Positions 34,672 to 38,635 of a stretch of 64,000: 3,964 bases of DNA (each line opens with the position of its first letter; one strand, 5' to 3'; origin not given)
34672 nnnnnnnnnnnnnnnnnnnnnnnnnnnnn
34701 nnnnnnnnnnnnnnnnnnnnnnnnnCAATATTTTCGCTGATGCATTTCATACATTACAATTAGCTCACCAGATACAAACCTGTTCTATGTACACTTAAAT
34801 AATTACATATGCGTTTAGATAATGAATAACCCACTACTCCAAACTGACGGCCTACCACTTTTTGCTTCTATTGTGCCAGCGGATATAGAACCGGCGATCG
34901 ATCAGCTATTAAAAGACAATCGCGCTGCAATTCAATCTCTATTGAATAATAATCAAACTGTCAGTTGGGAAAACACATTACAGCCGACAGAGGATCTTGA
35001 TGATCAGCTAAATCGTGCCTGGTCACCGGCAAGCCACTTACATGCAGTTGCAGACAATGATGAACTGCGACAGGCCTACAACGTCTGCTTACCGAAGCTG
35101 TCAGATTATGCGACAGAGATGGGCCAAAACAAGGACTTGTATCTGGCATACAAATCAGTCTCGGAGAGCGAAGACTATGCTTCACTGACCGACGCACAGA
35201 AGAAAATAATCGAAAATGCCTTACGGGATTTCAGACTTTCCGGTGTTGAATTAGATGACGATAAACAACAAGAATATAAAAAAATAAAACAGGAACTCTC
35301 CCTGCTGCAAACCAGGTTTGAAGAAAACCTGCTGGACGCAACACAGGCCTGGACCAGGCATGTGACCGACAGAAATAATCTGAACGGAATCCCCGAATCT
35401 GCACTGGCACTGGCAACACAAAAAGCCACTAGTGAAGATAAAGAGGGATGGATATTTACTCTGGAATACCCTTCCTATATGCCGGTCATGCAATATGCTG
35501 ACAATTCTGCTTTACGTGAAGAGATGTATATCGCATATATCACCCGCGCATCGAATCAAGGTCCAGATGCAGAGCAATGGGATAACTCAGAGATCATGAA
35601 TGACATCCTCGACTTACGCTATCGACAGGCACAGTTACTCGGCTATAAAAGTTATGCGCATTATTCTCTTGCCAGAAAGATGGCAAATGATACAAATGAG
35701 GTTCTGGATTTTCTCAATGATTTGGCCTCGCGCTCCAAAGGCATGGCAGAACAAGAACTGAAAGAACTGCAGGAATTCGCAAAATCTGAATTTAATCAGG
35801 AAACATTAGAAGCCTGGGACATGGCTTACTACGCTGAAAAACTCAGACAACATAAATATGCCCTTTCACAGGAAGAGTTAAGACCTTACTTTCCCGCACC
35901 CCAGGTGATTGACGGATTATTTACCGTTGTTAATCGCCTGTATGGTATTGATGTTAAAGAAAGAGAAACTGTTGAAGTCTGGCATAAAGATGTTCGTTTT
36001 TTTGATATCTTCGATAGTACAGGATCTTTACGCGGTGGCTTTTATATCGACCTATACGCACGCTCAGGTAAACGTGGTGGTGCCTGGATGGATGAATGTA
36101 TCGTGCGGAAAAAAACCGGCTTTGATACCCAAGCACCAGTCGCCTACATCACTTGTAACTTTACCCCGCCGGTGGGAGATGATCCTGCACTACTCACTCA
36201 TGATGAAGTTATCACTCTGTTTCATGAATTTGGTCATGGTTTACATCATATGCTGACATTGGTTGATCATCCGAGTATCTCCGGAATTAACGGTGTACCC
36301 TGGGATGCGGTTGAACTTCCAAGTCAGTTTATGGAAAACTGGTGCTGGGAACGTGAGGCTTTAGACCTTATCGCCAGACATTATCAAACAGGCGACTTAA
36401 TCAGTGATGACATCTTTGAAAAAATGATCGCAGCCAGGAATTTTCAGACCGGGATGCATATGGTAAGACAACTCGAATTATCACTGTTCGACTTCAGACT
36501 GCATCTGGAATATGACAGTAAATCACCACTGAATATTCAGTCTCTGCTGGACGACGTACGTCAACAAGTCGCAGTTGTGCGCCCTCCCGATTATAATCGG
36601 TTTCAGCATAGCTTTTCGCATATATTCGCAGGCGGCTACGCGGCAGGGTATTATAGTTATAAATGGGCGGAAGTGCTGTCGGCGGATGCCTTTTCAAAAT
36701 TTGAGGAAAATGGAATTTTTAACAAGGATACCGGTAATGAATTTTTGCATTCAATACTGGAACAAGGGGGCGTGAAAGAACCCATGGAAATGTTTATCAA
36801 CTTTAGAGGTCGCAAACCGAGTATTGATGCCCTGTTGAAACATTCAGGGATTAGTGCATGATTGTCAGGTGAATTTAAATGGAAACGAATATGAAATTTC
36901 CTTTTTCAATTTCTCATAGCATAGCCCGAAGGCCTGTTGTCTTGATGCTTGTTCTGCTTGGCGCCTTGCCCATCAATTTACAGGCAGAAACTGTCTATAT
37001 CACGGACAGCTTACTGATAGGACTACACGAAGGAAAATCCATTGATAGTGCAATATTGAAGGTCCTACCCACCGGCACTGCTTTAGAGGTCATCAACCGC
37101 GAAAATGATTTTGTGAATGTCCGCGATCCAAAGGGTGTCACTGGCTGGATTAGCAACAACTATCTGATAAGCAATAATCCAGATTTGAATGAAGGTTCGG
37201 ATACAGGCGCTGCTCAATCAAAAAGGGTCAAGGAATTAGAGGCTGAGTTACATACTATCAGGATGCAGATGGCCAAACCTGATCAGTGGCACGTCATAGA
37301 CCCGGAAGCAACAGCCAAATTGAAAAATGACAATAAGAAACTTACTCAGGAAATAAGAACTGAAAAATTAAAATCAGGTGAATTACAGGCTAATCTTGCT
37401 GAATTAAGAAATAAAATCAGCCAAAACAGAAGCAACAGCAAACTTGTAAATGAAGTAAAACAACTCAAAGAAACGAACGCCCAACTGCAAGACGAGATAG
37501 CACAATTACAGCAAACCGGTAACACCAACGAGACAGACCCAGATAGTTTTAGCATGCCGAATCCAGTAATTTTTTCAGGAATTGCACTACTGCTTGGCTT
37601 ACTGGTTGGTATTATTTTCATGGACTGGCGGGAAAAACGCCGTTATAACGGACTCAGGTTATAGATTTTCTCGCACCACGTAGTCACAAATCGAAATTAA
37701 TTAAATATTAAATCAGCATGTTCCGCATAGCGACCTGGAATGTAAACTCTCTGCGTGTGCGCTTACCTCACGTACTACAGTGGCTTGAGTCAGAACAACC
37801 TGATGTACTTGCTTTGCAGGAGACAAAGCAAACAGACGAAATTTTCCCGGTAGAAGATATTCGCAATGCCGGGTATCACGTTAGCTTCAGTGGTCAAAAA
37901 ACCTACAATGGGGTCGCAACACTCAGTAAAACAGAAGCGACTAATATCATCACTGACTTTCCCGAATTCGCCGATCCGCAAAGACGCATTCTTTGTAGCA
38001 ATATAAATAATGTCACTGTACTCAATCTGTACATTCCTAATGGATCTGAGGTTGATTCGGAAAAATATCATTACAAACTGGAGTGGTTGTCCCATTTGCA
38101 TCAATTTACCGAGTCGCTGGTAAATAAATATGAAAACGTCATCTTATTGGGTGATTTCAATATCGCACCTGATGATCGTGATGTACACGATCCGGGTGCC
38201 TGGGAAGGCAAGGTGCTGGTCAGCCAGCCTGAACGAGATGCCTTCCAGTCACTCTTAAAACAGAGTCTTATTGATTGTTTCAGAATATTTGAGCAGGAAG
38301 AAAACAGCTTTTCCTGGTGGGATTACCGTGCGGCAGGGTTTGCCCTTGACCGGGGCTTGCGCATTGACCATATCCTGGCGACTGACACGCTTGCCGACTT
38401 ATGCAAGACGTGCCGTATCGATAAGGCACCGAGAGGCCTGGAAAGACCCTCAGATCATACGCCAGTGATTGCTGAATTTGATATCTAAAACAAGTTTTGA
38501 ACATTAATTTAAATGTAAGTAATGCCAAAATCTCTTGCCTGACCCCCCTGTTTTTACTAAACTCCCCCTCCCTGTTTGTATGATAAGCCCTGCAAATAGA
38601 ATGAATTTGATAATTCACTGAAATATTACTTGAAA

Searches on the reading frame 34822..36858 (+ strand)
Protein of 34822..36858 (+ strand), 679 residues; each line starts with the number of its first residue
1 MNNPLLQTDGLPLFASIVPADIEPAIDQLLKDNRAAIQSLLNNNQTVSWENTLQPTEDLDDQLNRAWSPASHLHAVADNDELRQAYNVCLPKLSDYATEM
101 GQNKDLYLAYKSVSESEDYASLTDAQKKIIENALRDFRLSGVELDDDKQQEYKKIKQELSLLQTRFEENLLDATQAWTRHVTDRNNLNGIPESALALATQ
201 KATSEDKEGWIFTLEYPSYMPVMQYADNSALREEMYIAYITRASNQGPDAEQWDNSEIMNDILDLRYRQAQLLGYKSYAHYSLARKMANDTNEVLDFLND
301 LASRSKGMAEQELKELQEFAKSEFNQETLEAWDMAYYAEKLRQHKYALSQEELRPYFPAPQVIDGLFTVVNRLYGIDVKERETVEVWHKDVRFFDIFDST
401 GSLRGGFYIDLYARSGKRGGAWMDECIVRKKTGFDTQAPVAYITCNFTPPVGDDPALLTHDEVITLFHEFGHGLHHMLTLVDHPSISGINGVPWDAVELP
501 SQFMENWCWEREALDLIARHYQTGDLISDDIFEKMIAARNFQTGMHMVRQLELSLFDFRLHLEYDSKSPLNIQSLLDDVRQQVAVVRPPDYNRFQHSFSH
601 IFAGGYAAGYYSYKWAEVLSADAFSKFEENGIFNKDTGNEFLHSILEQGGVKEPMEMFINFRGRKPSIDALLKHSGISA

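Call 40: search_protein_families(library=pfam, proteins=[window:34822-36858:+], max_evalue=0.00001)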
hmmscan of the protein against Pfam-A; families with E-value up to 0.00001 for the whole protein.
window:34822-36858:+ (679 aa): 2 families
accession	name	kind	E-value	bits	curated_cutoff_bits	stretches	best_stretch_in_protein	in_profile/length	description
PF01432.26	Peptidase_M3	-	8.2e-160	533.5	27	1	222-676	1-456/457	Peptidase family M3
PF19310.4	TOP_N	-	1.4e-28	99.5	27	1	26-149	1-123/123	Neurolysin/Thimet oligopeptidase, N-terminal domain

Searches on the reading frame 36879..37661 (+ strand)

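Call 40: search_protein_families(library=pfam, proteins=[window:36879-37661:+], max_evalue=0.00001)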
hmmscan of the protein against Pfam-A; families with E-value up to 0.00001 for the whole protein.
window:36879-37661:+ (261 aa): 1 family
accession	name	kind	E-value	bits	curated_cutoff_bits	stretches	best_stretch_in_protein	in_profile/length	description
PF08239.17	SH3_3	-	2.5e-10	40.8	27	1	49-96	5-53/54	Bacterial SH3 domain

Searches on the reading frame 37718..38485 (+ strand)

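Call 40: search_protein_families(library=pfam, proteins=[window:37718-38485:+], max_evalue=0.00001)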
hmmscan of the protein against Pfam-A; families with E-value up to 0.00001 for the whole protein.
window:37718-38485:+ (256 aa): 1 family
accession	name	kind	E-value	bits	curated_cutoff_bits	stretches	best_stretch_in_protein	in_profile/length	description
PF03372.29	Exo_endo_phos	-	2.1e-32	113.1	24.5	1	5-247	1-225/225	Endonuclease/Exonuclease/phosphatase family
